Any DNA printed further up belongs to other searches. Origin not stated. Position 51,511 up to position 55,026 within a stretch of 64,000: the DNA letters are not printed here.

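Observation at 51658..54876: HcnA-HcnB-HcnC / opine-oxidase-like modules fused into one 1072-aa flavo-iron-sulfur protein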

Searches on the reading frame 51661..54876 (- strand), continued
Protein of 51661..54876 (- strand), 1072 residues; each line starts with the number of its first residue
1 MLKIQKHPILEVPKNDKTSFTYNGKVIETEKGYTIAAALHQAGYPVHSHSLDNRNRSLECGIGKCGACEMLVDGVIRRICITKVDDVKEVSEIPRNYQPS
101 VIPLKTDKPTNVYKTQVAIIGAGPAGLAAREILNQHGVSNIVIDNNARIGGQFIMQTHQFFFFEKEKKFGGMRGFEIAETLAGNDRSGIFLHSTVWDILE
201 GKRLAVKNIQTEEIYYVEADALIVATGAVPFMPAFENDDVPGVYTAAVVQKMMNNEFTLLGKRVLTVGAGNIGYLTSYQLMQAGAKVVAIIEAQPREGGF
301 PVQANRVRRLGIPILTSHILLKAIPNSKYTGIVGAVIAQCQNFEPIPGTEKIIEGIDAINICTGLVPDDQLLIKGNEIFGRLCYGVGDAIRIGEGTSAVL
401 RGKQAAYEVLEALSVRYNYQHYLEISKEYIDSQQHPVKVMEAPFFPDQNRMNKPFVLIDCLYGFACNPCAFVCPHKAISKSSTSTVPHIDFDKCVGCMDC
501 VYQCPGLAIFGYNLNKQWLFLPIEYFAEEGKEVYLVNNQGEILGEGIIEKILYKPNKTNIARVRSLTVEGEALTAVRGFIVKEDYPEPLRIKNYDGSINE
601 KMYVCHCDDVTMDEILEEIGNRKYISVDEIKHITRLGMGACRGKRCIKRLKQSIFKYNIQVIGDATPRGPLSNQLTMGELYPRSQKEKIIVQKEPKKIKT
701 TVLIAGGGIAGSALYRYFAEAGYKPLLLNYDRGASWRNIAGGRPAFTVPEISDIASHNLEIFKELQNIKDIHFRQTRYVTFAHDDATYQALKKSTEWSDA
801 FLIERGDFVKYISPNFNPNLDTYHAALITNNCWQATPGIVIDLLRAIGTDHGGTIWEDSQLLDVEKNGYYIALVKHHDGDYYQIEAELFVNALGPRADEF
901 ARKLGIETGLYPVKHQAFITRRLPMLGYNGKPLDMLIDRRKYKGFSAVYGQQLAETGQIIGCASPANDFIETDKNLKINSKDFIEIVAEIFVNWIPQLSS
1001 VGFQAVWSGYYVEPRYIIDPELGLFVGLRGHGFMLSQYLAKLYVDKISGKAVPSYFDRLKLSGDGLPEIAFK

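Call 47: search_protein_families(library=ncbifam, proteins=[L081:6834-7991:+], max_evalue=0.00001)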
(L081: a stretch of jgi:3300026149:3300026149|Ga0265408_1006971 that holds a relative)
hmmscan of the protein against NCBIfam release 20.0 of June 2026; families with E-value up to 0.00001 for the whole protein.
L081:6834-7991:+ (386 aa): 34 families (the best 25 are shown)
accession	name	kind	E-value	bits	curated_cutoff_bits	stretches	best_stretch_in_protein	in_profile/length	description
TIGR02352.1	thiamin_ThiO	equivalog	5.2e-41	140.9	250.8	1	9-359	1-348/351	glycine oxidase ThiO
NF001933.0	PRK00711.1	subfamily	7.9e-33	114.1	383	2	63-224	109-272/429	D-amino acid dehydrogenase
TIGR01373.1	soxB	subfamily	2.9e-31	108.7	529.45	1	4-361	28-385/407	sarcosine oxidase subunit beta family protein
NF008425.0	PRK11259.1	equivalog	5.2e-29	101.3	257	1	5-365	3-365/377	N-methyl-L-tryptophan oxidase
TIGR03364.1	HpnW_proposed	hypoth_equivalog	5.6e-21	75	285.1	1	8-206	2-194/365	TIGR03364 family FAD-dependent oxidoreductase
TIGR01377.1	soxA_mon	subfamily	1.1e-17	63.9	479.65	1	7-224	1-215/381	amino oxidase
TIGR03377.1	glycerol3P_GlpA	equivalog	3.5e-17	62.1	552.8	1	8-316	1-306/530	anaerobic glycerol-3-phosphate dehydrogenase subunit GlpA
NF002480.1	PRK01747.1-1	equivalog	9.5e-16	57.3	540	1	6-216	248-459/645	bifunctional tRNA (5-methylaminomethyl-2-thiouridine)(34)-methyltransferase MnmC2/FAD-dependent 5-carboxymethylaminomethyl-2-thiouridine(34)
NF033460.1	glycerol3P_ox_II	equivalog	3.9e-14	52.6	460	1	7-218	2-217/361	type 2 glycerol-3-phosphate oxidase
TIGR03197.1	MnmC_Cterm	equivalog_domain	1.1e-13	51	174.2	1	8-217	1-211/400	FAD-dependent 5-carboxymethylaminomethyl-2-thiouridine(34) oxidoreductase MnmC1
NF006130.0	PRK08274.1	equivalog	2e-13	50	369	1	4-212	3-196/467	FAD-dependent tricarballylate dehydrogenase TcuA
NF008726.1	PRK11728.1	equivalog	1.8e-11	43.6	299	1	8-220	2-213/389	L-2-hydroxyglutarate oxidase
NF008313.0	PRK11101.1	equivalog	1.7e-10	40.1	425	1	4-224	6-228/548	anaerobic glycerol-3-phosphate dehydrogenase subunit A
NF009074.0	PRK12409.1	equivalog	5.1e-10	39.1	494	0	8-39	3-34/410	D-amino acid dehydrogenase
TIGR02032.1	GG-red-SF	subfamily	1.3e-09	38.2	158.8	0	8-42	2-36/297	geranylgeranyl reductase family protein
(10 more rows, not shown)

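Call 51: predict_structure(alignment_id=A1)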
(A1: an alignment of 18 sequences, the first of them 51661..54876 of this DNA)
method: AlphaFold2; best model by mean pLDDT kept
length: 1072 residues; sequences in the alignment: 18
mean_pLDDT: 73.3   pTM: 0.54
mean pLDDT of the five models: 73.3, 73.3, 73.2, 73.1, 64.3
residues with pLDDT >= 90: 173; 70-90: 514; 50-70: 259; < 50: 126
segments of 3 or more residues with pLDDT < 50: 1-15, 46-80, 93-105, 152-173, 435-438, 463-465, 597-599, 666-684, 974-978
pLDDT, mean of each block of 10 residues (from residue 1): 37 59 73 59 49 43 33 33 58 43 54 90 85 90 76 38 35 56 75 72 76 82 74 61 63 56 77 74 79 76 77 88 76 86 80 86 63 75 79 65 91 85 81 53 70 74 54 70 61 78 69 88 79 88 92 71 91 87 78 65 59 78 70 54 62 76 50 39 62 84 91 95 92 62 78 88 92 87 87 82 91 88 88 86 93 91 88 86 93 83 82 72 84 87 77 82 67 50 75 83 64 73 80 85 93 87 65 52
secondary structure, 60 per line:
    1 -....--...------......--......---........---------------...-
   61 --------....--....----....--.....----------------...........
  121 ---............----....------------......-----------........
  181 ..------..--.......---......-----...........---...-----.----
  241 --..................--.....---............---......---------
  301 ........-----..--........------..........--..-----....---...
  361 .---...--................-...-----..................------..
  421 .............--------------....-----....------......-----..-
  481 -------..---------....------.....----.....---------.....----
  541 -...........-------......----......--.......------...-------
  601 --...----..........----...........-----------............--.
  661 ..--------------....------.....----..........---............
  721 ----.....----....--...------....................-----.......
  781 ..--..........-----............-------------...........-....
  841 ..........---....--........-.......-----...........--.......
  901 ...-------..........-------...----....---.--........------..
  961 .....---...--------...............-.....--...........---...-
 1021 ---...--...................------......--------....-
elements in order (helices of 4 or more, strands of 3 or more residues): H2-5 E17-22 E25-30 H35-41 E57-59 E69-72 E75-78 E89-93 E110-120 H124-135 E140-143 H156-161 H173-182 E193-199 E203-208 E214-224 E228-230 E243-245 H246-260 E263-267 H271-282 E286-291 H301-308 E318-325 E332-341 E351-354 E358-361 E365-367 H370-382 E383-385 H395-412 H419-433 H448-451 E457-460 H467-472 H499-502 E509-513 E518-522 E532-536 E542-552 E560-565 H570-575 E578-581 E591-593 E603-605 H612-619 E624-626 H627-634 H646-657 E660-662 H677-680 E687-691 E696-705 H709-720 E725-729 H734-737 E740-742 H749-768 E774-782 H785-794 E800-804 H805-811 E825-835 H837-850 E854-857 E860-867 E869-875 E881-891 H894-903 E911-920 E935-938 E945-952 E959-965 H980-994 H996-1000 E1003-1013 E1017-1019 E1024-1026 H1029-1047 H1054-1059 H1068-1071

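Call 53: fold_search(model_id=the predicted structure, library=pdb)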
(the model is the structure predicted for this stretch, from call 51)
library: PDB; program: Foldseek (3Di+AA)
matches with E <= 10: 1978; with E <= 0.001: 1609
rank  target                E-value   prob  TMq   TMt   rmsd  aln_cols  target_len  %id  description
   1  1y56_B                4.0e-23  1.00  0.29  0.79   3.7       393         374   21  Crystal structure of L-proline dehydrogenase from P.horikoshii (released 2005-07-26)
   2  4ysh_B                1.6e-21  1.00  0.29  0.77   3.8       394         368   17  Crystal structure of glycine oxidase from Geobacillus kaustophilus (released 2016-03-23)
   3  4ysh_A                1.6e-21  1.00  0.28  0.75   4.1       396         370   17  Crystal structure of glycine oxidase from Geobacillus kaustophilus (released 2016-03-23)
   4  4pab_B                2.0e-21  1.00  0.29  0.38   4.4       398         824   19  Crystal structure of the precursor form of rat DMGDH complexed with tetrahydrofolate (released 2014-06-18)
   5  4pab_A                2.7e-21  1.00  0.29  0.37   4.5       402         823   19  Crystal structure of the precursor form of rat DMGDH complexed with tetrahydrofolate (released 2014-06-18)
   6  5l46_B                4.2e-21  1.00  0.29  0.38   4.2       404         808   19  Crystal structure of human dimethylglycine-dehydrogenase (released 2016-08-17)
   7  5l46_A                6.5e-21  1.00  0.29  0.37   4.2       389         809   20  Crystal structure of human dimethylglycine-dehydrogenase (released 2016-08-17)
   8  4p9s_A                2.0e-20  1.00  0.29  0.37   5.2       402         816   19  Crystal structure of the mature form of rat DMGDH (released 2014-06-18)
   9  7cyx_A                1.1e-19  1.00  0.28  0.74   4.1       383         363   18  Crystal strcuture of Glycine oxidase from Bacillus cereus ATCC 14579 (released 2020-10-14)
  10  7cyx_B                1.5e-19  1.00  0.28  0.75   4.2       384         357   18  Crystal strcuture of Glycine oxidase from Bacillus cereus ATCC 14579 (released 2020-10-14)
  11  1vrq_B                2.3e-19  1.00  0.30  0.76   3.6       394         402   18  Crystal Structure of Heterotetrameric Sarcosine Oxidase from Corynebacterium sp. U-96 in complex with Folinic Acid (released 2005-07-05)
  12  1vrq_A                2.3e-19  1.00  0.33  0.36  18.9      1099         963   11  Crystal Structure of Heterotetrameric Sarcosine Oxidase from Corynebacterium sp. U-96 in complex with Folinic Acid (released 2005-07-05)
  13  3if9_A                3.7e-19  1.00  0.28  0.75   4.5       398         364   18  Crystal structure of Glycine Oxidase G51S/A54R/H244A mutant in complex with inhibitor glycolate (released 2009-10-27)
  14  3nye                  3.7e-19  1.00  0.28  0.74   4.4       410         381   15  Crystal Structure of Pseudomonas aeruginosa D-Arginine Dehydrogenase in Complex with Imino-Arginine (released 2010-09-15)
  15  1y56_A                3.9e-19  1.00  0.26  0.51   8.5       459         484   17  Crystal structure of L-proline dehydrogenase from P.horikoshii (released 2005-07-26)
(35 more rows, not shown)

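Call 57: find_encoding_contigs(protein=P0136, flank=8000, max_places=2)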
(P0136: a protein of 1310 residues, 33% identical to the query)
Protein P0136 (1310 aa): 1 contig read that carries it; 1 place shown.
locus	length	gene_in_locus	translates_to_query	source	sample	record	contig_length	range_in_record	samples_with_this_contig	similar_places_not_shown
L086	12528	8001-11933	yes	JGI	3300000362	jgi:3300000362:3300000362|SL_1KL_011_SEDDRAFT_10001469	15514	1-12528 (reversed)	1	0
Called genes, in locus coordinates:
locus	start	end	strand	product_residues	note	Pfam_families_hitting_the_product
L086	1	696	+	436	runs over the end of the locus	PF01979:Amidohydro_1, PF07969:Amidohydro_3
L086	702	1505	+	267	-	PF01975:SurE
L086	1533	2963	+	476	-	PF01139:RtcB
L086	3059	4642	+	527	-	PF03315:SDH_beta (weak), PF03313:SDH_alpha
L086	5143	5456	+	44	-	-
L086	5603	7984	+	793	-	-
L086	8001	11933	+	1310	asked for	PF00111:Fer2 (weak), PF13510:Fer2_4, PF12838:Fer4_7, PF02662:FlpD, PF13510:Fer2_4, PF07992:Pyr_redox_2, PF12831:FAD_oxidored, PF04324:Fer2_BFD, +16 more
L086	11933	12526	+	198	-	?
